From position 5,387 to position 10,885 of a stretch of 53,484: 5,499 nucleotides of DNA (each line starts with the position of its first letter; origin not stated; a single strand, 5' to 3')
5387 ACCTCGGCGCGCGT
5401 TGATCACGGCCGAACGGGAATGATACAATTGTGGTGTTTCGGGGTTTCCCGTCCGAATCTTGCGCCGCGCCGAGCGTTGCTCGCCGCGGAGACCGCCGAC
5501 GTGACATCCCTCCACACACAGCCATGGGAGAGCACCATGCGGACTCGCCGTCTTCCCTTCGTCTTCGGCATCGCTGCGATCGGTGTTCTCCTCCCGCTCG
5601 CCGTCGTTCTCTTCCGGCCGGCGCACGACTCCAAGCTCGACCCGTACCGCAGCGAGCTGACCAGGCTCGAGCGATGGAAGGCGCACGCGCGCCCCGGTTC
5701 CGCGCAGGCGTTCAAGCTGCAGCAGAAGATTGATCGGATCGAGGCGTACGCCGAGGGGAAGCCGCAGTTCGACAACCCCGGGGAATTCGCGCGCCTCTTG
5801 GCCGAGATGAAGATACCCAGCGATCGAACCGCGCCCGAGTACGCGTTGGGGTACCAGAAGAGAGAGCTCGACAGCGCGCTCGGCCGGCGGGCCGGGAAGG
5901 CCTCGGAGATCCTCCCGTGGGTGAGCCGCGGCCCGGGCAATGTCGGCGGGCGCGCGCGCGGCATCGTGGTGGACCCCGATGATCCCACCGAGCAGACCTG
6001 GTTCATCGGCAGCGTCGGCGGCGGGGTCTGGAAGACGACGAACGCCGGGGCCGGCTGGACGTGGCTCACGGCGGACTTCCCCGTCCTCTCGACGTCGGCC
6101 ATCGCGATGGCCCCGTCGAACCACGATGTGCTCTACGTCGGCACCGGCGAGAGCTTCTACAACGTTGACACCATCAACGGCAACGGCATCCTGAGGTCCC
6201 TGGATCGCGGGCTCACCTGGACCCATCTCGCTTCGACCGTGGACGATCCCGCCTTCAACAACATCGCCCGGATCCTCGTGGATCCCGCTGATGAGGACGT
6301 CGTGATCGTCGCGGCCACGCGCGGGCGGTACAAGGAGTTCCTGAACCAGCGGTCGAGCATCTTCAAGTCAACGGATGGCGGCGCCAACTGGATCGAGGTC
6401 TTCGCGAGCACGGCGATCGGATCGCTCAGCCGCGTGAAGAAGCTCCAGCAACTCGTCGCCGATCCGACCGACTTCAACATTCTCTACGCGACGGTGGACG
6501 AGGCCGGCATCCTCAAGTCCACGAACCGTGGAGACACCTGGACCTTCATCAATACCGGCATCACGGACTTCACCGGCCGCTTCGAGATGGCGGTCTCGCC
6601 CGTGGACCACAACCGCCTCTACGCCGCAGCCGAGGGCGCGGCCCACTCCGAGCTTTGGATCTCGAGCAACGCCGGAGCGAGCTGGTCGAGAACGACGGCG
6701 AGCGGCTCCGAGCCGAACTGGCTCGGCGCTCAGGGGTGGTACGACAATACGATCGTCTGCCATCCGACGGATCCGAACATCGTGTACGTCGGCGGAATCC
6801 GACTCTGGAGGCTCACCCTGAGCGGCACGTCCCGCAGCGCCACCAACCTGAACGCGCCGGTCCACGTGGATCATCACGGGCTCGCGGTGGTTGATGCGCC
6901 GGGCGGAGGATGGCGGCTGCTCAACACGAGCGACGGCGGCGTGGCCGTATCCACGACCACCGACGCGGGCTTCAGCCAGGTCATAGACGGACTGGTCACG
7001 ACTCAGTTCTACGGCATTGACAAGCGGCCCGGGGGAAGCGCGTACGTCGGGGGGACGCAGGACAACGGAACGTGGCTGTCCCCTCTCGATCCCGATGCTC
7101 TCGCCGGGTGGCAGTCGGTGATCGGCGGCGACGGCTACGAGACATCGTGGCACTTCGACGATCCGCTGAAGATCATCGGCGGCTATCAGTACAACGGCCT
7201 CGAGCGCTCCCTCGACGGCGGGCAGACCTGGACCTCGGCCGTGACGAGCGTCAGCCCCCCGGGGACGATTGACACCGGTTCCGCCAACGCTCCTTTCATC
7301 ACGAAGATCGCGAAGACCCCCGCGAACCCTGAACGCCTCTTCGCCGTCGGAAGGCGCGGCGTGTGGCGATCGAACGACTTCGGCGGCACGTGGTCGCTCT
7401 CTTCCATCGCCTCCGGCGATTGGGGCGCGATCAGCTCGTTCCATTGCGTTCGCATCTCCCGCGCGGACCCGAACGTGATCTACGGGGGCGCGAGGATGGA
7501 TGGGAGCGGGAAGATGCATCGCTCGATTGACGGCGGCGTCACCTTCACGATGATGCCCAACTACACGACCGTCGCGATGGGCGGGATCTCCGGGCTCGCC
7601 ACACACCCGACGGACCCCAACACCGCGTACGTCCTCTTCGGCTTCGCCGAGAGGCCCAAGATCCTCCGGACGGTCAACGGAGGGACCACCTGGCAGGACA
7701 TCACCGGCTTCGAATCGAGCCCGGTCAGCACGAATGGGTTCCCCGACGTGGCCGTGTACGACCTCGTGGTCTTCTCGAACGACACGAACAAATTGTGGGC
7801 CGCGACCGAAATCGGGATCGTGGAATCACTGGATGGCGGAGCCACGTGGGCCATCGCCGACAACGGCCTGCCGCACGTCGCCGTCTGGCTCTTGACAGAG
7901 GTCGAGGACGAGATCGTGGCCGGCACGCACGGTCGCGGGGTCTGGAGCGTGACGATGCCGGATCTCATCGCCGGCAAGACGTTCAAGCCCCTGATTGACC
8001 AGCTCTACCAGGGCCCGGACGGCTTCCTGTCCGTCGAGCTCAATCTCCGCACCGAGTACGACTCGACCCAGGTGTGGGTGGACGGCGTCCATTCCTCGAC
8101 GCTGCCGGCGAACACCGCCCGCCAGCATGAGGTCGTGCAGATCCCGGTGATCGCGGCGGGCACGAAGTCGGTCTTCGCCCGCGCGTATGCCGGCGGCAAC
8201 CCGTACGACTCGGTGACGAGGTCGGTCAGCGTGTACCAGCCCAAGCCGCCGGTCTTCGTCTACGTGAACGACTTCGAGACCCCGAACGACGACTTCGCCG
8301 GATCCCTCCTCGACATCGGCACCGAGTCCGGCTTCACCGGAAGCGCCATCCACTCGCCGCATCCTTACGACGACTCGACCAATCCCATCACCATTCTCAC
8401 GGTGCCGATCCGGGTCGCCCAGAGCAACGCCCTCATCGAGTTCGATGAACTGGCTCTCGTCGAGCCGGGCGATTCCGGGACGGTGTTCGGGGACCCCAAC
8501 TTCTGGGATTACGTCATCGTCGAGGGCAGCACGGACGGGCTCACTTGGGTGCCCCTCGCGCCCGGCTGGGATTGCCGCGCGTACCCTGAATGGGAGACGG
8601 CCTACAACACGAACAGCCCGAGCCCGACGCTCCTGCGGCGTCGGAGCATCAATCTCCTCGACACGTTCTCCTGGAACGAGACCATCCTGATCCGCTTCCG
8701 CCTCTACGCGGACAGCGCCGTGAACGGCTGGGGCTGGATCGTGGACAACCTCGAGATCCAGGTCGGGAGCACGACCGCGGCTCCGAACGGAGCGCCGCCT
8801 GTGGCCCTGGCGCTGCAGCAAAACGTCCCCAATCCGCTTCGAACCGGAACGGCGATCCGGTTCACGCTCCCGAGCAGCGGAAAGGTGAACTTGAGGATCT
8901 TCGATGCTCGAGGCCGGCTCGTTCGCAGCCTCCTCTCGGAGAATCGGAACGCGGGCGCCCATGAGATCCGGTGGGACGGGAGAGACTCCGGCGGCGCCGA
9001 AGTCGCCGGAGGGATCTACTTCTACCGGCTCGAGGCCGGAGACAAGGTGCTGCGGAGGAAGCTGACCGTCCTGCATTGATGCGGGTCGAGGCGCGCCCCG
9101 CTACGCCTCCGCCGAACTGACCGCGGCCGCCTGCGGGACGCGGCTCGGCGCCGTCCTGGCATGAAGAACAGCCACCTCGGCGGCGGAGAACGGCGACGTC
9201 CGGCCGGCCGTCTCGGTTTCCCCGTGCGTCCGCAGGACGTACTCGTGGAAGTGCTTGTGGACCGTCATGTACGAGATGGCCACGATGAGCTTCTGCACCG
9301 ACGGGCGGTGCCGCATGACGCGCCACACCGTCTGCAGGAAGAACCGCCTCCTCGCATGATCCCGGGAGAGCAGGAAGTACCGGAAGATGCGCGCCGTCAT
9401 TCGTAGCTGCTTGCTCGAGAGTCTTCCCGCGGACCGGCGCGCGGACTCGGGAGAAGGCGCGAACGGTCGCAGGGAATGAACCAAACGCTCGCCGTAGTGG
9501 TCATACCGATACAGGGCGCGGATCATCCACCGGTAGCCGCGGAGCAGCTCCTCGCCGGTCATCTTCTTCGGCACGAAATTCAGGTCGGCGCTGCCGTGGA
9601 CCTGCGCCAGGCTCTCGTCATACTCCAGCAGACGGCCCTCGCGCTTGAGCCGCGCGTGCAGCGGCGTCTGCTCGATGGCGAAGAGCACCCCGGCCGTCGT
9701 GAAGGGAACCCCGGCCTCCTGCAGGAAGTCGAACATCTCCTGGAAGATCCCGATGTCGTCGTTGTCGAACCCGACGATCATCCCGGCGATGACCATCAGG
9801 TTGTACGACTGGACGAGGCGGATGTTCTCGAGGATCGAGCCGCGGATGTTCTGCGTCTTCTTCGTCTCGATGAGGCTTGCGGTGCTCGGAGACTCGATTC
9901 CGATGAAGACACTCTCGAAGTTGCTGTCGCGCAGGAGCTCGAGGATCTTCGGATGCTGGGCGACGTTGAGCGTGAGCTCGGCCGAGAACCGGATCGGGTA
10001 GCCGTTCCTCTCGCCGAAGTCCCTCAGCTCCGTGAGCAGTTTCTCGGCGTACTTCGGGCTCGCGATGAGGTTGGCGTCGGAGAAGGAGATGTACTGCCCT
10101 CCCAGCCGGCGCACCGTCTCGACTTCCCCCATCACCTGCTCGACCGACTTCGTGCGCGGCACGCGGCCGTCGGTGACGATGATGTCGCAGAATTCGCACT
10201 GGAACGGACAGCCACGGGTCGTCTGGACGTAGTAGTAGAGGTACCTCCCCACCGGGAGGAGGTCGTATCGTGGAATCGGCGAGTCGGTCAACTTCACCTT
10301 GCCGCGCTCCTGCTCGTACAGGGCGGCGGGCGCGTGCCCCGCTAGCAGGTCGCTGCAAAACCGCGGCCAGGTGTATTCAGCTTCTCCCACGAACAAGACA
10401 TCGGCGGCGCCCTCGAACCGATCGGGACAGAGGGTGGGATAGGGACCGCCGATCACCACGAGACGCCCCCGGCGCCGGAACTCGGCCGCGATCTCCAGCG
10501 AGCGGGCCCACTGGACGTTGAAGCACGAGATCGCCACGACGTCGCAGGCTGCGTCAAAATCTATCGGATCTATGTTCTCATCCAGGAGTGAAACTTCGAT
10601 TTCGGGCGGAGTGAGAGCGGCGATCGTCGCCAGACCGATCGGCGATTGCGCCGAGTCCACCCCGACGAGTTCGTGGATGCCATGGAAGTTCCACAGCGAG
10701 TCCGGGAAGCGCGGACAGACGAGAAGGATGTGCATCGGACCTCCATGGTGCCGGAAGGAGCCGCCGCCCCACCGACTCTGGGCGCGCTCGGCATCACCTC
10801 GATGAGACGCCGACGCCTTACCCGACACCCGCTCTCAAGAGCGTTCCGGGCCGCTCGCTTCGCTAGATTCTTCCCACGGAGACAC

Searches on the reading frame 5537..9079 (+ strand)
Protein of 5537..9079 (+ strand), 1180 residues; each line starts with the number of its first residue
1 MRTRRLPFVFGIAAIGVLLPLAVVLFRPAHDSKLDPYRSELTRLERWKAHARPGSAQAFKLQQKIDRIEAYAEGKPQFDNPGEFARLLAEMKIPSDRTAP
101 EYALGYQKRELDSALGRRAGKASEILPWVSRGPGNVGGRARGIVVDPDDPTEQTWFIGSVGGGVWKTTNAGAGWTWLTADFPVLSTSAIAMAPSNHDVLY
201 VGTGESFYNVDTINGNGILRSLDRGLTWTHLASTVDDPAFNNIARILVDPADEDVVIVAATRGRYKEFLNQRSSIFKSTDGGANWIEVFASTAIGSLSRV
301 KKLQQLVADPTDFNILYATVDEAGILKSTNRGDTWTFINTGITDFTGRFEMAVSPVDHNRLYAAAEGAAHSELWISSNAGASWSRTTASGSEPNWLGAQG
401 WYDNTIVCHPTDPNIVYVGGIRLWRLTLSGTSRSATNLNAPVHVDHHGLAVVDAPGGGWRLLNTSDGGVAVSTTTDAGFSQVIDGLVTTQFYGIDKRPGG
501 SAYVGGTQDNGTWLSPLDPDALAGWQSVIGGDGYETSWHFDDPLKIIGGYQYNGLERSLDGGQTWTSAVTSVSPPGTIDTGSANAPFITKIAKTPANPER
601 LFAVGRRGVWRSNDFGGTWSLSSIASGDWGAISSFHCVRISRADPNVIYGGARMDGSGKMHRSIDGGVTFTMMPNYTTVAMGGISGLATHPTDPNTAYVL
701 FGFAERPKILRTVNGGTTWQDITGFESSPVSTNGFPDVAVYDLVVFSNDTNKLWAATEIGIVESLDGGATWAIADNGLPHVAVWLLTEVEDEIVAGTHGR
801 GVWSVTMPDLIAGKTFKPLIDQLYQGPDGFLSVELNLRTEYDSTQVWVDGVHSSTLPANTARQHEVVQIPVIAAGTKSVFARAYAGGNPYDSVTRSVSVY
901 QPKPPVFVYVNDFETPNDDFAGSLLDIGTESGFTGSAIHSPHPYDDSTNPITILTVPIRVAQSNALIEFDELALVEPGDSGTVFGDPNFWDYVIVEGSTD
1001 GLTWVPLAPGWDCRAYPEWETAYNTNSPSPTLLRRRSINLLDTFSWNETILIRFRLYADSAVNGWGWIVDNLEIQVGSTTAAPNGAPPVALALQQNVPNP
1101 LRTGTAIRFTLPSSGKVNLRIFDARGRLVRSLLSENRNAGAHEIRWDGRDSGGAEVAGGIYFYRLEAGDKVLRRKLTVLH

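Call 68: search_protein_families(library=pfam, max_evalue=0.00001, proteins=[window:5537-9079:+])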
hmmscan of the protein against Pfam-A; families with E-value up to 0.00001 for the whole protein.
window:5537-9079:+ (1180 aa): 3 families
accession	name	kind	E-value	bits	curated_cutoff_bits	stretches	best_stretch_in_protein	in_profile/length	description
PF15902.12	Sortilin-Vps10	-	5.3e-20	72.1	33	1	274-412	2-138/446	Sortilin, neurotensin receptor 3,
PF13860.13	FlgD_ig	-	7.6e-11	42.3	27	1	1106-1167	13-75/79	FlgD Ig-like domain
PF02012.26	BNR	-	3.6e-09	35.7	27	0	557-566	2-11/12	BNR/Asp-box repeat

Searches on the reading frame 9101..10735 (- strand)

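Call 68: search_protein_families(library=pfam, max_evalue=0.00001, proteins=[window:9101-10735:-])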
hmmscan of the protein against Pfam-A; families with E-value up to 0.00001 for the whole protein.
window:9101-10735:- (544 aa): 3 families
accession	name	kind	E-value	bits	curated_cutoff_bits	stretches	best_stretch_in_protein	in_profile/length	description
PF13282.11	DUF4070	-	1.9e-18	67.3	22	1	357-503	1-138/144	Domain of unknown function (DUF4070)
PF04055.27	Radical_SAM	-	1.1e-16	61.9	29.5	1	171-338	2-166/166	Radical SAM superfamily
PF02310.24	B12-binding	-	2.2e-10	40.8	32.1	1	31-123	13-117/121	B12 binding domain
